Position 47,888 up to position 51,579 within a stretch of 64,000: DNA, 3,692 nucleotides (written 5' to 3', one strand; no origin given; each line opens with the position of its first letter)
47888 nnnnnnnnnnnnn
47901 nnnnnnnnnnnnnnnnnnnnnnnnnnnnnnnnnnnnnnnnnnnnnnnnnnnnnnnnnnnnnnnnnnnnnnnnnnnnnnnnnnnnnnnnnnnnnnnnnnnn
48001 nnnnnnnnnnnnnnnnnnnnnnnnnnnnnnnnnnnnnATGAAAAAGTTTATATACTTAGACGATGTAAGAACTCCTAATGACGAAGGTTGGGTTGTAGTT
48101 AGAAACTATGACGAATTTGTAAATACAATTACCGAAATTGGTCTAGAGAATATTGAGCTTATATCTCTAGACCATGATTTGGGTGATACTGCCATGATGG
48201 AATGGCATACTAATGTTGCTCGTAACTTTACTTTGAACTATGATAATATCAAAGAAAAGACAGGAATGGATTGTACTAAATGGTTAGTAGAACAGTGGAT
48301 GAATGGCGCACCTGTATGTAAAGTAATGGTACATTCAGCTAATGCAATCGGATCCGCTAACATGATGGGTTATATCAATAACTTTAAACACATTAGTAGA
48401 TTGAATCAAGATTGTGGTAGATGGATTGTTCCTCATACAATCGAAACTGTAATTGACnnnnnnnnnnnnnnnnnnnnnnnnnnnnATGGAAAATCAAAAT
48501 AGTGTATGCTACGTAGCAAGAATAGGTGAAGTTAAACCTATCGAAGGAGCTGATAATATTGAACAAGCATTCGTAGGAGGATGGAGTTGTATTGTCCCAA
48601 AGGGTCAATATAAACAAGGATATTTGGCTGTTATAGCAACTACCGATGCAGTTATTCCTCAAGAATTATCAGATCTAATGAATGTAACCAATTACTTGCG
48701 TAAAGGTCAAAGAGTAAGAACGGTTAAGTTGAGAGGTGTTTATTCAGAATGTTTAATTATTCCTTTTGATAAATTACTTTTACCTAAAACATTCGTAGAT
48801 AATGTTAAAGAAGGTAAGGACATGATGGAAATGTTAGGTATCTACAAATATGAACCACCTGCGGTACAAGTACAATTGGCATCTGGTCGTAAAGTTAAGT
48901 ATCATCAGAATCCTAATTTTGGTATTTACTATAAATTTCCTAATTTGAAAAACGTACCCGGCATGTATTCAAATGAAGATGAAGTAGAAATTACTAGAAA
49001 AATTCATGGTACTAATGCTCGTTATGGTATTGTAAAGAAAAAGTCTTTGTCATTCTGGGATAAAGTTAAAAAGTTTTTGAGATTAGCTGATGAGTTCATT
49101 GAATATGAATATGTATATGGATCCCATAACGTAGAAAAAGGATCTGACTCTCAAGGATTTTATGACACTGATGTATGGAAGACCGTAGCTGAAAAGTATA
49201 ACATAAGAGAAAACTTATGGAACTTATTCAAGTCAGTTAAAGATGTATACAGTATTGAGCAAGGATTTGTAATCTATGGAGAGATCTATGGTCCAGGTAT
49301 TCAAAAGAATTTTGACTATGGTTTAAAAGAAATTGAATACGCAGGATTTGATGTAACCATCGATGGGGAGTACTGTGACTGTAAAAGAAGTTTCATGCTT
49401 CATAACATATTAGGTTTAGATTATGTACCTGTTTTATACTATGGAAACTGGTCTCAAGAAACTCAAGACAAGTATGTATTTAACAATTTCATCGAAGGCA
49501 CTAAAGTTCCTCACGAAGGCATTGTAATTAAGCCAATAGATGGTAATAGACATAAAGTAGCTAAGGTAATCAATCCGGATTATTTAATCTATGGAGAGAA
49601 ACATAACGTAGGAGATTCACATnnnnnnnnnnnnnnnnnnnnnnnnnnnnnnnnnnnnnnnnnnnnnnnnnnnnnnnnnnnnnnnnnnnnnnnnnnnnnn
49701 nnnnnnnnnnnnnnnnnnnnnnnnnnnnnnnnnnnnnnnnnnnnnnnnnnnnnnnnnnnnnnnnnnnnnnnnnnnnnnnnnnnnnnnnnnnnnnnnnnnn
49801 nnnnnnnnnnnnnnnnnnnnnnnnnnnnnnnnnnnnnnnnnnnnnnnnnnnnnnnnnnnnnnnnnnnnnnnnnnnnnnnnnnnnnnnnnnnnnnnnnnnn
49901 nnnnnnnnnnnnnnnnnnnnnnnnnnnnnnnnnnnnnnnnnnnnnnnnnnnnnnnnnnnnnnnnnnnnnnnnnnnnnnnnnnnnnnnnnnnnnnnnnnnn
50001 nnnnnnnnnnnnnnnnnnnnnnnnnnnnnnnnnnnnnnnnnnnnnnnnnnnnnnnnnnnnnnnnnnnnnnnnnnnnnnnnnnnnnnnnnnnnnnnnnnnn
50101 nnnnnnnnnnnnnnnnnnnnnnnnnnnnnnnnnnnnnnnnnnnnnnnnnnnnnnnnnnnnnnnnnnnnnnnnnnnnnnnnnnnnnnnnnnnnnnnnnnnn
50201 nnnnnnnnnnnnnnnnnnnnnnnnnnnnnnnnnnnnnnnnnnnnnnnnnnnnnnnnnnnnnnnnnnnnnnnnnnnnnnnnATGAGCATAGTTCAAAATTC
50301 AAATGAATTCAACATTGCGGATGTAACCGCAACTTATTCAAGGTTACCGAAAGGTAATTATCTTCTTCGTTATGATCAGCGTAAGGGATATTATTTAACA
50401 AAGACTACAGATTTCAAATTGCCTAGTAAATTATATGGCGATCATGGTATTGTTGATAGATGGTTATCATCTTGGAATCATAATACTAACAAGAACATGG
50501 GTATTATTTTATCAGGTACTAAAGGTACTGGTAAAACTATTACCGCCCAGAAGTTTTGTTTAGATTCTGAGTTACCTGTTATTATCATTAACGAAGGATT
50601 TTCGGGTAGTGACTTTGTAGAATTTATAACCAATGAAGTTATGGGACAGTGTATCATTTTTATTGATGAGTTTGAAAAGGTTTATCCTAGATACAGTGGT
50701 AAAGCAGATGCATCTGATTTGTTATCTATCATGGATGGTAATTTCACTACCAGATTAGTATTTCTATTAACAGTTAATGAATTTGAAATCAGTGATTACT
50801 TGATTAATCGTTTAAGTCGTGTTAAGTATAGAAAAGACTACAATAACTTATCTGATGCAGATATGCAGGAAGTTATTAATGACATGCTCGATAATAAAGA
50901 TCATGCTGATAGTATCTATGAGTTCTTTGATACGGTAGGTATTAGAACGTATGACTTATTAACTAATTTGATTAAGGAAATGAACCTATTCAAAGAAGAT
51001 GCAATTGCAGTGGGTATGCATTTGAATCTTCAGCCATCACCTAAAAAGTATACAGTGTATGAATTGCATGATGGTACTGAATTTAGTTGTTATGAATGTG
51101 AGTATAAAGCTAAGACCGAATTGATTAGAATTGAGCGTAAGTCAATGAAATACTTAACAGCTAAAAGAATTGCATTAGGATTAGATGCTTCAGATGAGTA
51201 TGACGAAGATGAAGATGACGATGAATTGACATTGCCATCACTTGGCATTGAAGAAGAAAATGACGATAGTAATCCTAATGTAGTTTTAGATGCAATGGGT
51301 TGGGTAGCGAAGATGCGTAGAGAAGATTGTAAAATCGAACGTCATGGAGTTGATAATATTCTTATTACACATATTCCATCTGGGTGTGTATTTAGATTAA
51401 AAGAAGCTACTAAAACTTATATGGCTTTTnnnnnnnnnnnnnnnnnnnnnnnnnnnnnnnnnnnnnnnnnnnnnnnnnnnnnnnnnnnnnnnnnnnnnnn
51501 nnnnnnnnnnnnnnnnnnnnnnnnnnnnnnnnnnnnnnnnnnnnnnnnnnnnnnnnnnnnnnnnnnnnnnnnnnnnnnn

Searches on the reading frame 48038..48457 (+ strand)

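Call 23: search_protein_families(library=pfam, proteins=[window:48038-48457:+], max_evalue=0.001)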
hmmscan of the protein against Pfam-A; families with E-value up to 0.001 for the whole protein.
window:48038-48457:+ (140 aa): 1 family
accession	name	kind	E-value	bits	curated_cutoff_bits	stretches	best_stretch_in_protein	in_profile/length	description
PF20274.4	cREC_REC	-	1.5e-23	83.7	27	1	5-115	3-88/88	Cyclic-phosphate processing Receiver domain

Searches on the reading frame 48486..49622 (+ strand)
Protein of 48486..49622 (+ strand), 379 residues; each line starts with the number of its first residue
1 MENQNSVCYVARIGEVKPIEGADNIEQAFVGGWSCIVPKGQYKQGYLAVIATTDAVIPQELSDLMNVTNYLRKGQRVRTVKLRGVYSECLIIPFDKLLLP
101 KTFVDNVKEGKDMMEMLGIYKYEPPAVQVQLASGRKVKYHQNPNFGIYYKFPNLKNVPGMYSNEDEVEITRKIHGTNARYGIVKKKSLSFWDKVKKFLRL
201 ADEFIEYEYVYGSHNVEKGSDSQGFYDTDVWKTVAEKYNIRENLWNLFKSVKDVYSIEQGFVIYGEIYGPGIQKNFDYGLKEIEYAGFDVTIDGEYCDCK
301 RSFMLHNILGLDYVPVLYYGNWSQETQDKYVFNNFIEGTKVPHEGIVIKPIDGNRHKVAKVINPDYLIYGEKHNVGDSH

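Call 4: search_protein_families(library=pfam, proteins=[window:48486-49622:+], max_evalue=0.01)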
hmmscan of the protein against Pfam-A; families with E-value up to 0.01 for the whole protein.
window:48486-49622:+ (379 aa): 2 families
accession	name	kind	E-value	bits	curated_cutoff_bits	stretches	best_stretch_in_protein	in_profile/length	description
PF21189.3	PHA02142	-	3.3e-15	56.7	27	1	10-93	4-91/92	PHA02142 OB-fold domain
PF09414.15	RNA_ligase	-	2.1e-14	54.5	27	1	165-362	1-171/171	RNA ligase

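Call 13: search_protein_families(library=phrogs, proteins=[window:48486-49622:+], max_evalue=0.001)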
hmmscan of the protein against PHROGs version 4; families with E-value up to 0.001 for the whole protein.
window:48486-49622:+ (379 aa): 2 families
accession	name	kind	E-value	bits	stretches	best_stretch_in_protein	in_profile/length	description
phrog_968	-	DNA, RNA and nucleotide metabolism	3.2e-60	205.2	1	2-372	5-394/398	RNA ligase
phrog_548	-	DNA, RNA and nucleotide metabolism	8.4e-18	65.6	1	159-356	25-218/341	RNA ligase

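Call 64: find_related_loci(query=window:48486-49622:+, collection=viral_contigs, flank=10000)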
Query window:48486-49622:+ (379 aa) in viral_contigs; peptide patterns used: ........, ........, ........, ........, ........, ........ (x = any residue, [..] = any of these).
285 stretches matched a pattern; 254 encode a relative of the query (tblastn E <= 1e-3); the best 80 are kept; 80 distinct loci.
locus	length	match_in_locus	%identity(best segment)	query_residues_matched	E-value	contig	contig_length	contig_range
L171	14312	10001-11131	76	1-379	0e+0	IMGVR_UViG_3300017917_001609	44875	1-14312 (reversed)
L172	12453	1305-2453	73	1-379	0e+0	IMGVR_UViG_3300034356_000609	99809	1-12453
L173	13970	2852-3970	73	1-379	0e+0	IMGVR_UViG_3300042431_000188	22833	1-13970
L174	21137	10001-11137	73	1-379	0e+0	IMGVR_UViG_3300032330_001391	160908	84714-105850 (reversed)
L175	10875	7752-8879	72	1-379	0e+0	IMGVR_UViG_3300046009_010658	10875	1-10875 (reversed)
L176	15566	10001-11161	70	1-379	2e-180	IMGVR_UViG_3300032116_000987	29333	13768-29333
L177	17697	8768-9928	70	1-379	2e-180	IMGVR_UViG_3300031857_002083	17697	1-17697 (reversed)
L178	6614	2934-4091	70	1-379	1e-180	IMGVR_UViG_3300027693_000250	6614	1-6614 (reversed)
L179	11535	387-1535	70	1-379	5e-179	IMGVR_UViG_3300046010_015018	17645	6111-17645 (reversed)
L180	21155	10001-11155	70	1-379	6e-178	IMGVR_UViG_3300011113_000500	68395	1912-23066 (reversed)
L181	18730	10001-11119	71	1-379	6e-177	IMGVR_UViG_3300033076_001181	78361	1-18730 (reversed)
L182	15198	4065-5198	71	1-379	4e-176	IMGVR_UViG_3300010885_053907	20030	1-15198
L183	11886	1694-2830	70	1-379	2e-175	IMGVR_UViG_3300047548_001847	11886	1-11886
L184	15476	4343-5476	72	1-379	1e-175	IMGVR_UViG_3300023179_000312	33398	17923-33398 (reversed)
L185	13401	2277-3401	70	1-379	1e-175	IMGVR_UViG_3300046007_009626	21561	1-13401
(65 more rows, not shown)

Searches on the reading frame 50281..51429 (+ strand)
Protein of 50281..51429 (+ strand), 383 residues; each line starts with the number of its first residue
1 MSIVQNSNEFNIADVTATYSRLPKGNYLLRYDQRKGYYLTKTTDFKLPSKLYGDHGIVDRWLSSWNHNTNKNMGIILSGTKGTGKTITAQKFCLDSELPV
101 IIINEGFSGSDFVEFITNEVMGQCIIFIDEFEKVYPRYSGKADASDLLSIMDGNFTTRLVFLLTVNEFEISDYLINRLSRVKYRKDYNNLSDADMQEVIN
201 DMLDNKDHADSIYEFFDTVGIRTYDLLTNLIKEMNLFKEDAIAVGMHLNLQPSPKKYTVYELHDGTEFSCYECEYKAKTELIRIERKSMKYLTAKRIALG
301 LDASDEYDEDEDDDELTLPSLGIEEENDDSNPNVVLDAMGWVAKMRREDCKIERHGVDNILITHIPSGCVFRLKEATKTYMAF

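Call 4: search_protein_families(library=pfam, proteins=[window:50281-51429:+], max_evalue=0.01)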
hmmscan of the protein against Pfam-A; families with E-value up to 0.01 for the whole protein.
window:50281-51429:+ (383 aa): 2 families
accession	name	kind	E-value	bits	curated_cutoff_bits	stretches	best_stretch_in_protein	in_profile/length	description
PF00004.35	AAA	-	2.5e-10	41.3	21.2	1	75-182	1-124/131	ATPase family associated with various cellular activities (AAA)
PF20720.3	nSTAND3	-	0.0074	16.4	27.2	0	69-167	14-112/155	Novel STAND NTPase 3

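Call 13: search_protein_families(library=phrogs, proteins=[window:50281-51429:+], max_evalue=0.001)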
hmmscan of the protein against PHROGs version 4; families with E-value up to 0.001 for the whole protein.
window:50281-51429:+ (383 aa): 6 families
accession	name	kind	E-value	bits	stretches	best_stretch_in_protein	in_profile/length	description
phrog_2376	-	other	3.2e-64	218.5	1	1-282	1-294/363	ATPase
phrog_168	-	DNA, RNA and nucleotide metabolism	9.3e-08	33.1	1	71-201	41-172/314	clamp loader of DNA polymerase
phrog_8638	-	unknown function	0.0002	21.1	1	71-144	304-387/568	-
phrog_11838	-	DNA, RNA and nucleotide metabolism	0.00034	20.9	1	59-184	30-157/420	clamp loader of DNA polymerase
phrog_7485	-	unknown function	0.00054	20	0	73-213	228-385/430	-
phrog_4339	-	unknown function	0.00089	19.5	0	66-164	301-409/552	-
